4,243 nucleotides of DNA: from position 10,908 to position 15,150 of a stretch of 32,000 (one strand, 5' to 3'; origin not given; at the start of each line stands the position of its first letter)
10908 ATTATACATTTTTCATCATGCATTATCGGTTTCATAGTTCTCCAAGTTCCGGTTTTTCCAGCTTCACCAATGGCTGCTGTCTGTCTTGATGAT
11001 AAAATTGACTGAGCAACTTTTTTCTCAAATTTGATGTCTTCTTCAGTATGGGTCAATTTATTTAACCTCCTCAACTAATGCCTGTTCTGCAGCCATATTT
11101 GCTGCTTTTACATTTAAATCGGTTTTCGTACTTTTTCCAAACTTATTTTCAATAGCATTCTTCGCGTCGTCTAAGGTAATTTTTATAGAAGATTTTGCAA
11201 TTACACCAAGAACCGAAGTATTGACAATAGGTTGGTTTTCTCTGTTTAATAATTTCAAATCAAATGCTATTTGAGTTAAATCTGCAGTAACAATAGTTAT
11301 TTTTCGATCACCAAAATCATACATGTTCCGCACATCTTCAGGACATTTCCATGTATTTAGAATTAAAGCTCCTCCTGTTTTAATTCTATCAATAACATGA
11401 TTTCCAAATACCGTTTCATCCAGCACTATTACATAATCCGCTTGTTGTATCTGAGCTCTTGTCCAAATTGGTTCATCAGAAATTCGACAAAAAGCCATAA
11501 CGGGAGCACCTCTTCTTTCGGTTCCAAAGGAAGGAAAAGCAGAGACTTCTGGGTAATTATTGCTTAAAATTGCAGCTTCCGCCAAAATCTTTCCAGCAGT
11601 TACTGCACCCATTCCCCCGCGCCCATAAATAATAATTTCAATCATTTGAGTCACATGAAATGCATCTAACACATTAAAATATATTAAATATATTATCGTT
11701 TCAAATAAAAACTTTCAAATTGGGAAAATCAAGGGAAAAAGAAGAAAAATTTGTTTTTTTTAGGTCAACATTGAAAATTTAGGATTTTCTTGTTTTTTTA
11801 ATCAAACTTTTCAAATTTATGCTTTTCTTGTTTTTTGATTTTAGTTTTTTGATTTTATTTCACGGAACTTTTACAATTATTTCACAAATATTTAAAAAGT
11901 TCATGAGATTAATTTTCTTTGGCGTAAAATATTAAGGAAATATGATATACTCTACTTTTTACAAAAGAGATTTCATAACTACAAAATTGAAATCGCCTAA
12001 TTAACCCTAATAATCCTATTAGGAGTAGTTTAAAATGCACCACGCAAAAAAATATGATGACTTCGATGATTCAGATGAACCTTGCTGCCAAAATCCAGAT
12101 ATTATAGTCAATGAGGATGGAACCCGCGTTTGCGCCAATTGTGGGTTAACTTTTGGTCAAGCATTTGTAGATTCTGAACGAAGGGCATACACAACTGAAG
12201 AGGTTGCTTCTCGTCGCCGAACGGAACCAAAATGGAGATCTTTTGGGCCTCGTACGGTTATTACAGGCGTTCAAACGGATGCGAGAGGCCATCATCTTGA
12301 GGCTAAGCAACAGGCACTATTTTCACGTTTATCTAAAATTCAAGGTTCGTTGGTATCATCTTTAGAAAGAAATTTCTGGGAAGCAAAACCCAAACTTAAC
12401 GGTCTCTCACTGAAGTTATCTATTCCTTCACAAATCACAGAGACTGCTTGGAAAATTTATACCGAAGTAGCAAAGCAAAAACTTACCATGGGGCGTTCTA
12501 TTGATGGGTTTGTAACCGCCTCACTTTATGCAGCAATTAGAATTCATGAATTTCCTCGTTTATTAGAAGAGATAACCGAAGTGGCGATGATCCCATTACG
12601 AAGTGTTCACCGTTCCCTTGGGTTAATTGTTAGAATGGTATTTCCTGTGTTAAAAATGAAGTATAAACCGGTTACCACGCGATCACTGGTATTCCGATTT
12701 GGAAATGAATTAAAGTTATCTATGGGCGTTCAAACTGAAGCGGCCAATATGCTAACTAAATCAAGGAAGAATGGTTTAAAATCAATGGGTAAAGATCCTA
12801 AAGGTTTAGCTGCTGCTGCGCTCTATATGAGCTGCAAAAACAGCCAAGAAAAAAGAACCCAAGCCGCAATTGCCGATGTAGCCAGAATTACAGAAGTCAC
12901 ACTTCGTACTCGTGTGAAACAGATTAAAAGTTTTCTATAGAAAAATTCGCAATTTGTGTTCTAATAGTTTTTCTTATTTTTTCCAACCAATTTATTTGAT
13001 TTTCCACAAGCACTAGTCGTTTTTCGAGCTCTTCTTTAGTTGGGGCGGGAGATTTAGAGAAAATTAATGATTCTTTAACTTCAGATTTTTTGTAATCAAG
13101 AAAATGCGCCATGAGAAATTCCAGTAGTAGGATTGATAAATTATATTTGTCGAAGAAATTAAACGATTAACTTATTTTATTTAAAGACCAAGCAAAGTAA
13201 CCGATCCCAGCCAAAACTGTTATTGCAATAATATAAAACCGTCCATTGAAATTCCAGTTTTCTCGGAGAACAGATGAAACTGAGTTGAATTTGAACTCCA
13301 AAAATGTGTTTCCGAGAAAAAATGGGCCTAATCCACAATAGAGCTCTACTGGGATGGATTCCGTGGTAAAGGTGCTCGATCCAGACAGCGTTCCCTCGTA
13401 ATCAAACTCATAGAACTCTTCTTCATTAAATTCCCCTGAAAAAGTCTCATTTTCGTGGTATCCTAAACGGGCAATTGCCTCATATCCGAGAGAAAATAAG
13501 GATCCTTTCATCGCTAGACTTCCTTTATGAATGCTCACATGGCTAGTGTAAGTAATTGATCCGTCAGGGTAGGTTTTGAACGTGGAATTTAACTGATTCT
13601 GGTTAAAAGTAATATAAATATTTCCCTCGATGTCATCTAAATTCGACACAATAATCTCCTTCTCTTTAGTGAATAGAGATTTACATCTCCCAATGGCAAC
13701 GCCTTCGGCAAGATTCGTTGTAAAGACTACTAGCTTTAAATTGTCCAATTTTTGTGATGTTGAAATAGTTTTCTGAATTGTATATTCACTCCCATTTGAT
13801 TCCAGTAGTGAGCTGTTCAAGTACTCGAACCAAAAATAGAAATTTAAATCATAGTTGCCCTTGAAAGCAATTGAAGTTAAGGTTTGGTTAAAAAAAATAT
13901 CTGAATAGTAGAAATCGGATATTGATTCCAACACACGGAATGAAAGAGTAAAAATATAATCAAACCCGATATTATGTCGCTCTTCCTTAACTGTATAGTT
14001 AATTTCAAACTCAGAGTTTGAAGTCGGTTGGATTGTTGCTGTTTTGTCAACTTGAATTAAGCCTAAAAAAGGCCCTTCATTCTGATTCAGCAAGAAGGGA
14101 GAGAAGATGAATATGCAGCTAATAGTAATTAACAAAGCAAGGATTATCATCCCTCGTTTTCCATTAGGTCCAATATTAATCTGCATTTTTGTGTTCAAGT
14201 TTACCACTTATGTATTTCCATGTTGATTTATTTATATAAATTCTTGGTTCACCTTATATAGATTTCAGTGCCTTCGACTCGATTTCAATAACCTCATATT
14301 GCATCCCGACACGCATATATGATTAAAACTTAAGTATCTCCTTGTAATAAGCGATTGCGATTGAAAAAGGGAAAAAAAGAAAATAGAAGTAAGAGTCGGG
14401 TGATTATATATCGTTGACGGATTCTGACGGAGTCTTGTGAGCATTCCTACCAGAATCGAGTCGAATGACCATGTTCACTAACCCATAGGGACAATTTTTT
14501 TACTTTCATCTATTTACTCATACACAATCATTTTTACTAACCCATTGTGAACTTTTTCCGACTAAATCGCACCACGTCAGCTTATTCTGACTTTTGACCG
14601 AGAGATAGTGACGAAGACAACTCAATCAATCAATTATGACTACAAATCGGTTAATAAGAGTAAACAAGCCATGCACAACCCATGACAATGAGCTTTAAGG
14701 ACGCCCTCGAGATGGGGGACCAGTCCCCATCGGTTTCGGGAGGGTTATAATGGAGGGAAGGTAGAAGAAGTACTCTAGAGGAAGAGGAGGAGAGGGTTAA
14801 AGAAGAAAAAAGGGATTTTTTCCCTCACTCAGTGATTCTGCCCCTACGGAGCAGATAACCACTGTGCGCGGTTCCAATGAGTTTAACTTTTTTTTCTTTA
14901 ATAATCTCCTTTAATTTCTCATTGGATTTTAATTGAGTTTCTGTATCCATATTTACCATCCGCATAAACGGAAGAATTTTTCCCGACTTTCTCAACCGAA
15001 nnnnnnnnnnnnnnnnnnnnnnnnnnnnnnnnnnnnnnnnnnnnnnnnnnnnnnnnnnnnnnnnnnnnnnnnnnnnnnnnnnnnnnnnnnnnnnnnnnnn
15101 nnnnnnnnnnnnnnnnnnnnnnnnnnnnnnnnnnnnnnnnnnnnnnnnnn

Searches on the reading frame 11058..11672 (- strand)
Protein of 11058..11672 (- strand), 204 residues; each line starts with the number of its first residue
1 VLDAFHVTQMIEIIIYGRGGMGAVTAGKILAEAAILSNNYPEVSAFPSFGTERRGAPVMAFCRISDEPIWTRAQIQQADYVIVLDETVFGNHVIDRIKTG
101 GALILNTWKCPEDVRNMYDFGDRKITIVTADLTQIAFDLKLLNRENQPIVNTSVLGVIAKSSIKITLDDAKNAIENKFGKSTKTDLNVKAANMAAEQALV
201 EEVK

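Call 9: search_protein_families(library=pfam, proteins=[window:11058-11672:-], max_evalue=0.01)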
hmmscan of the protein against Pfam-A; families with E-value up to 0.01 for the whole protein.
window:11058-11672:- (204 aa): 1 family
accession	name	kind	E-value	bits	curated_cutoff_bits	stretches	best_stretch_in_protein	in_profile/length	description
PF01558.24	POR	-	1.3e-33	117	27.4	1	19-195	1-172/173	Pyruvate ferredoxin/flavodoxin oxidoreductase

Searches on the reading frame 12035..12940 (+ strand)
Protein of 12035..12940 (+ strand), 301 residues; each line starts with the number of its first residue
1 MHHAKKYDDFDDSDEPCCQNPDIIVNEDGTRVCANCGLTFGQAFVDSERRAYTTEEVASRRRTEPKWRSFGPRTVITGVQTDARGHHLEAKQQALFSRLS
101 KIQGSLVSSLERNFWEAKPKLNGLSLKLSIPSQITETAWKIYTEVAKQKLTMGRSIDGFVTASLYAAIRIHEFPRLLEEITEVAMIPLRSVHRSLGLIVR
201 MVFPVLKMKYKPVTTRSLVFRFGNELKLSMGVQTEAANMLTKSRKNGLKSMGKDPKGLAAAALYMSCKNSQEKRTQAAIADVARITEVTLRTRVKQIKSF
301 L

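Call 9: search_protein_families(library=pfam, proteins=[window:12035-12940:+], max_evalue=0.01)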
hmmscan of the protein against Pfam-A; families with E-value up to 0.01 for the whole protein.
window:12035-12940:+ (301 aa): 3 families
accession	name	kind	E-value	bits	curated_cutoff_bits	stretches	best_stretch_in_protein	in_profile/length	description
PF00382.24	TFIIB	-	3.3e-31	107.6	23.6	2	212-298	5-90/92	Transcription factor TFIIB repeat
PF01857.25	RB_B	-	0.0014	19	26.9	1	119-180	15-78/144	Retinoblastoma-associated protein B domain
PF08271.17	Zn_Ribbon_TF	-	0.0059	16.6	29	0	16-47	4-36/43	TFIIB zinc-binding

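Call 46: find_related_loci(query=window:12035-12940:+, collection=metagenome_contigs, flank=4000)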
Query window:12035-12940:+ (301 aa) in metagenome_contigs; peptide patterns used: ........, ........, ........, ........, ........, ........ (x = any residue, [..] = any of these).
335 stretches matched a pattern; 290 encode a relative of the query (tblastn E <= 1e-3); the best 80 are kept; 80 distinct loci.
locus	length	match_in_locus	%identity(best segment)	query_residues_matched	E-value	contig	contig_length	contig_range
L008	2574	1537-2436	94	1-301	0e+0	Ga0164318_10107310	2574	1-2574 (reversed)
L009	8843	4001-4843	87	20-300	4e-167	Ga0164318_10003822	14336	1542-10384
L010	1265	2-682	98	75-301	8e-163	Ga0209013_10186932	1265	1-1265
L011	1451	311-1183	65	8-298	8e-144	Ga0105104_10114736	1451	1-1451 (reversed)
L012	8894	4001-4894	62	5-301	3e-127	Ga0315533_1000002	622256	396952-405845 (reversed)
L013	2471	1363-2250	62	5-301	2e-133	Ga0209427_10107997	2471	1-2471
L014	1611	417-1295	61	8-301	4e-136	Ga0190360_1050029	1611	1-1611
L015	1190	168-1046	61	8-301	2e-137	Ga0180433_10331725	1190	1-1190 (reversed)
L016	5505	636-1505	61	11-301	2e-125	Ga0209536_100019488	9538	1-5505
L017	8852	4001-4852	62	17-301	3e-125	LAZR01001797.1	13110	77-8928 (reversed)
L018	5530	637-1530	60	6-301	8e-125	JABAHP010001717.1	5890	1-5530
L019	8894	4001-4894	60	6-301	9e-125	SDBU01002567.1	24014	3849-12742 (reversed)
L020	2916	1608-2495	60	8-301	2e-129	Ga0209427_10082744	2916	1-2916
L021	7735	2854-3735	60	10-301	6e-124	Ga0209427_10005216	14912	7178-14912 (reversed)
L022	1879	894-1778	59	6-301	6e-133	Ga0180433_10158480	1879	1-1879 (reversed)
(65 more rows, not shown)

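Call 63: find_encoding_contigs(protein=window:12035-12940:+, flank=10000, max_places=10)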
Protein window:12035-12940:+ (301 aa): 1 contig read that carries it; 1 place shown.
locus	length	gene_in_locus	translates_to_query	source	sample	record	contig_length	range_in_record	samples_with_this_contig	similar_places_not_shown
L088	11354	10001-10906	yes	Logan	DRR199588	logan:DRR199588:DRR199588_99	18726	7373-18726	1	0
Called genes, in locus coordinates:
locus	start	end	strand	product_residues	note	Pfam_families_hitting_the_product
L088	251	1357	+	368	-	PF13175:AAA_15 (faint), PF00005:ABC_tran, PF13304:AAA_21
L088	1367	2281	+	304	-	PF12679:ABC2_membrane_2, PF12698:ABC2_membrane_3 (faint)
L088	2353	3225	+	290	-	-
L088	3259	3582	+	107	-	PF01022:HTH_5 (weak)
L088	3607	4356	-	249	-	PF06197:DUF998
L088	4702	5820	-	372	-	PF13191:AAA_16 (faint), PF07724:AAA_2 (faint), PF07728:AAA_5, PF00004:AAA, PF17862:AAA_lid_3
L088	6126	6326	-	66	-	-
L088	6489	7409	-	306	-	PF02775:TPP_enzyme_C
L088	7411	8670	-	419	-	PF01855:POR_N, PF17147:PFOR_II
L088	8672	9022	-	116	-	PF12838:Fer4_7 (faint), PF14697:Fer4_21 (faint), PF00037:Fer4, PF12837:Fer4_6 (weak)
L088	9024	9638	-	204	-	PF01558:POR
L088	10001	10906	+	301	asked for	PF00382:TFIIB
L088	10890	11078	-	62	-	-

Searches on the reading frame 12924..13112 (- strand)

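Call 55: search_protein_families(library=phrogs, proteins=[window:12924-13112:-], max_evalue=1)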
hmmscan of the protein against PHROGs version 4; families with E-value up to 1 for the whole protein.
window:12924-13112:- (62 aa): 2 families
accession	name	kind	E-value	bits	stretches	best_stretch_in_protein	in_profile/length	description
phrog_18138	-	unknown function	0.054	14.9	1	3-55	24-75/95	-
phrog_10757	-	unknown function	0.29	12.4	1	25-39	29-43/55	-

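Call 56: search_protein_families(library=ncbifam, proteins=[window:12924-13112:-], max_evalue=0.1)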
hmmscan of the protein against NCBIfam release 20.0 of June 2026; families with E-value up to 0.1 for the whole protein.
window:12924-13112:- (62 aa): 1 family
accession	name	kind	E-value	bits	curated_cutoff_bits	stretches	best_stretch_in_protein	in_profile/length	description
NF050799.1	TA_anti_VapB_Sulfo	equivalog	0.018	15.6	60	1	27-56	8-35/69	type II toxin-antitoxin system VapB family antitoxin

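Call 78: search_protein_families(library=padloc, proteins=[window:12924-13112:-], max_evalue=0.01)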
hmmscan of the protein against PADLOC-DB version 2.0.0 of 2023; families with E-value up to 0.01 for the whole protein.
window:12924-13112:- (62 aa): 0 families

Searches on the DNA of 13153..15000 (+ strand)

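Call 5: search_rna_families(source=window, start=14000, end=15000, threshold=evalue, max_evalue=10, show_alignments=3)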
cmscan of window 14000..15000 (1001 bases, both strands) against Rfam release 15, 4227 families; matches with E-value up to 10: 6.
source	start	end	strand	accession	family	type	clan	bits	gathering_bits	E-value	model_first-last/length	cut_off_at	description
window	14787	14916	+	RF00908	MIR529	Gene; miRNA;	-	20.3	75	0.088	1-131/131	no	MIR529 microRNA precursor family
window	14781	14923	+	RF03896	MIR2275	Gene; miRNA;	-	19.8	60.5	1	1-95/95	no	MIR2275 microRNA precursor family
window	14471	14525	-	RF00348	snoR9_plant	Gene; snRNA; snoRNA; CD-box;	-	18.4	43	5.8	1-129/129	no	Small nucleolar RNA snoR9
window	14773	14825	-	RF00192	BLV_package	Cis-reg;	-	12.6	70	8.7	1-55/55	no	Bovine leukaemia virus RNA packaging signal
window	14755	14833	+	RF01306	sR52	Gene; snRNA; snoRNA; CD-box;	-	12.5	50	9.6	1-60/60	no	Small nucleolar RNA sR52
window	14776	14840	+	RF00893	MIR854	Gene; miRNA;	-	9.7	50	10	1-221/221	no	MIR854 microRNA precursor family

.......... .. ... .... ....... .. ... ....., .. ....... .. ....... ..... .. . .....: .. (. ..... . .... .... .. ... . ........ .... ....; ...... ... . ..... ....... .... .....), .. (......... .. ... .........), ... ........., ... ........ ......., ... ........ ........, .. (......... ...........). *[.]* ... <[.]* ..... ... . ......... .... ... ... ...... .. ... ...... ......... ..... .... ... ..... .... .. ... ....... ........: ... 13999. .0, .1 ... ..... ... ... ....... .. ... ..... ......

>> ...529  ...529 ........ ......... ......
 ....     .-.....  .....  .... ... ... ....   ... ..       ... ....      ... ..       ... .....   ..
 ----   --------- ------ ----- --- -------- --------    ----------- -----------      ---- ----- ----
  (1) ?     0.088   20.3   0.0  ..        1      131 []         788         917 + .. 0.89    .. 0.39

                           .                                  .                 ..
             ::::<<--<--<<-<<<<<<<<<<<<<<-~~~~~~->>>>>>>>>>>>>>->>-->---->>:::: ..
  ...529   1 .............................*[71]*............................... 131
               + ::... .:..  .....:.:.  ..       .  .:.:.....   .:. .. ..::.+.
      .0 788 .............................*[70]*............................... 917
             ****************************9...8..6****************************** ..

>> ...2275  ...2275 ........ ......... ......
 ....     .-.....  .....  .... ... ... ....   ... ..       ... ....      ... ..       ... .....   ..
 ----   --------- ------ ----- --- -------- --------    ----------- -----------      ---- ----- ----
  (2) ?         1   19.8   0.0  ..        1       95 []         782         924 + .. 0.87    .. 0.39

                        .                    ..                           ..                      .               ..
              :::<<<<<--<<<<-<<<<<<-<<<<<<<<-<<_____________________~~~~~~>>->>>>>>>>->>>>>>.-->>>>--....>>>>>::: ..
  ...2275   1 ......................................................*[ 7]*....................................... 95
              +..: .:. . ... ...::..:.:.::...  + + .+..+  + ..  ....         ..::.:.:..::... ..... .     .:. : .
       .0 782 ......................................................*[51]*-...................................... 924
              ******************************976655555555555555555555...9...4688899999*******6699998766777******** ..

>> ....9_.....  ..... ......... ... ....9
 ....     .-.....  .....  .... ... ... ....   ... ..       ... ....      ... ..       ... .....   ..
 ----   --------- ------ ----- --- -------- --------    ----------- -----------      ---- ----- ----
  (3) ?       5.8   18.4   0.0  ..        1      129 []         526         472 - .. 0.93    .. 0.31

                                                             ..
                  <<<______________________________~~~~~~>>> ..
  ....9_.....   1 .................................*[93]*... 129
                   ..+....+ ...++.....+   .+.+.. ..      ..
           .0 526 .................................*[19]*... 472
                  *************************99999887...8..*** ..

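Call 42: search_dna_similar(query=window:13153-14858:+, collection=phages, mode=distant, max_evalue=0.01)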
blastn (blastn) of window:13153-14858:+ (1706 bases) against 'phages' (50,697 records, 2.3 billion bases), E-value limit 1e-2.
No match.

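Call 43: search_dna_similar(query=window:13153-14858:+, collection=plasmids, mode=distant, max_evalue=0.01)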
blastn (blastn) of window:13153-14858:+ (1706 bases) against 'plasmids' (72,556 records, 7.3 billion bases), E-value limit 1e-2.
No match.

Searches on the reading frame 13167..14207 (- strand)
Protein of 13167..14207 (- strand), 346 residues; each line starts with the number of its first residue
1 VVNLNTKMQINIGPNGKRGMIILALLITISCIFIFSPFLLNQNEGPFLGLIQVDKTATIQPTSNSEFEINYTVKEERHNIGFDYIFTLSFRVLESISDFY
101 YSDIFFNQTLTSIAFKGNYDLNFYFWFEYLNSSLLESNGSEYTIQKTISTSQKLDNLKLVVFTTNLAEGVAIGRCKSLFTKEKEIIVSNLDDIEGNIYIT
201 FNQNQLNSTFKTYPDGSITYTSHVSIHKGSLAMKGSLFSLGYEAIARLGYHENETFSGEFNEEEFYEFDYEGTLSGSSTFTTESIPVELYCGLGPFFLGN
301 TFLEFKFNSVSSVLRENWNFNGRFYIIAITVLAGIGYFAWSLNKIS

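Call 9: search_protein_families(library=pfam, proteins=[window:13167-14207:-], max_evalue=0.01)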
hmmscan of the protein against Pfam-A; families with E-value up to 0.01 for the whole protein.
window:13167-14207:- (346 aa): 0 families

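Call 13: find_encoding_contigs(protein=window:13167-14186:-, flank=6000, max_places=10)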
Protein window:13167-14186:- (339 aa): no gene with exactly this product is on record in the collection.

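Call 15: find_homologous_proteins(query=window:13167-14186:-)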
Query window:13167-14186:- (339 aa): 1 proteins with E <= 0.001 among 2866 candidates.
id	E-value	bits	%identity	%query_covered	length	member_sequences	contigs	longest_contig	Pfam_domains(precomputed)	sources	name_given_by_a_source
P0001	8.7e-220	747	100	100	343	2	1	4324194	-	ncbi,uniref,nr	ncbi:hypothetical protein DSAG12_00258 [Promethearchaeum syntrophicum]|uniref:Uncharacterized protei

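Call 45: find_related_loci(query=window:13167-14186:-, collection=metagenome_contigs, flank=5000)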
Query window:13167-14186:- (339 aa) in metagenome_contigs; peptide patterns used: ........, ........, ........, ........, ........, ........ (x = any residue, [..] = any of these).
79 stretches matched a pattern, but none encodes a relative of the query by tblastn (E <= 1e-3).

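Call 51: find_related_loci(query=window:13167-14186:-, collection=viral_contigs, flank=5000)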
Query window:13167-14186:- (339 aa) in viral_contigs; peptide patterns used: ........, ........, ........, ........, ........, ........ (x = any residue, [..] = any of these).
2 stretches matched a pattern, but none encodes a relative of the query by tblastn (E <= 1e-3).

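Call 55: search_protein_families(library=phrogs, proteins=[window:13167-14186:-], max_evalue=1)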
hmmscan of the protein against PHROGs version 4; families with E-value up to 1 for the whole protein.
window:13167-14186:- (339 aa): 1 family
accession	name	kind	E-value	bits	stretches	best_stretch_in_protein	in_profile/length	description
phrog_1951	-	connector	0.097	13.8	1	120-154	63-95/103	head-tail adaptor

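Call 56: search_protein_families(library=ncbifam, proteins=[window:13167-14186:-], max_evalue=0.1)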
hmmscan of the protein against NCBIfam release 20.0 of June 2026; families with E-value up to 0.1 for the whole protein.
window:13167-14186:- (339 aa): 0 families

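Call 59: predict_structure(protein=window:13167-14186:-)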
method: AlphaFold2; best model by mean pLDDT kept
length: 339 residues; sequences in the alignment: 1
mean_pLDDT: 36.5   pTM: 0.24
mean pLDDT of the five models: 36.5, 32.2, 28.7, 27.0, 23.4
residues with pLDDT >= 90: 0; 70-90: 18; 50-70: 25; < 50: 296
segments of 3 or more residues with pLDDT < 50: 1-3, 30-319, 337-339
pLDDT, mean of each block of 10 residues (from residue 1): 62 73 64 39 33 36 38 32 29 26 29 32 30 35 33 32 29 27 28 30 37 39 28 28 32 36 36 27 24 25 34 45 58 54
secondary structure, 60 per line:
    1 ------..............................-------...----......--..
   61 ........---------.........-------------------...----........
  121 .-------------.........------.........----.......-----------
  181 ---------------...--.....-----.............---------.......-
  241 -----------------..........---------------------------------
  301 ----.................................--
elements in order: H7-36 E44-46 E51-56 E59-68 E78-86 E106-108 E113-121 E135-143 E150-158 E163-169 E201-205 E211-220 H233-239 E258-267 H305-337

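Call 78: search_protein_families(library=padloc, proteins=[window:13167-14186:-], max_evalue=0.01)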
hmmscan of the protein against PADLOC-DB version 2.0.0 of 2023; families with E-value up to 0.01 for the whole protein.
window:13167-14186:- (339 aa): 0 families

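Call 79: search_solved_structures(query=window:13167-14186:-, max_evalue=1)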
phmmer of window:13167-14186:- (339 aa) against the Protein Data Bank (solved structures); distinct sequences matched with E-value up to 1: 0.
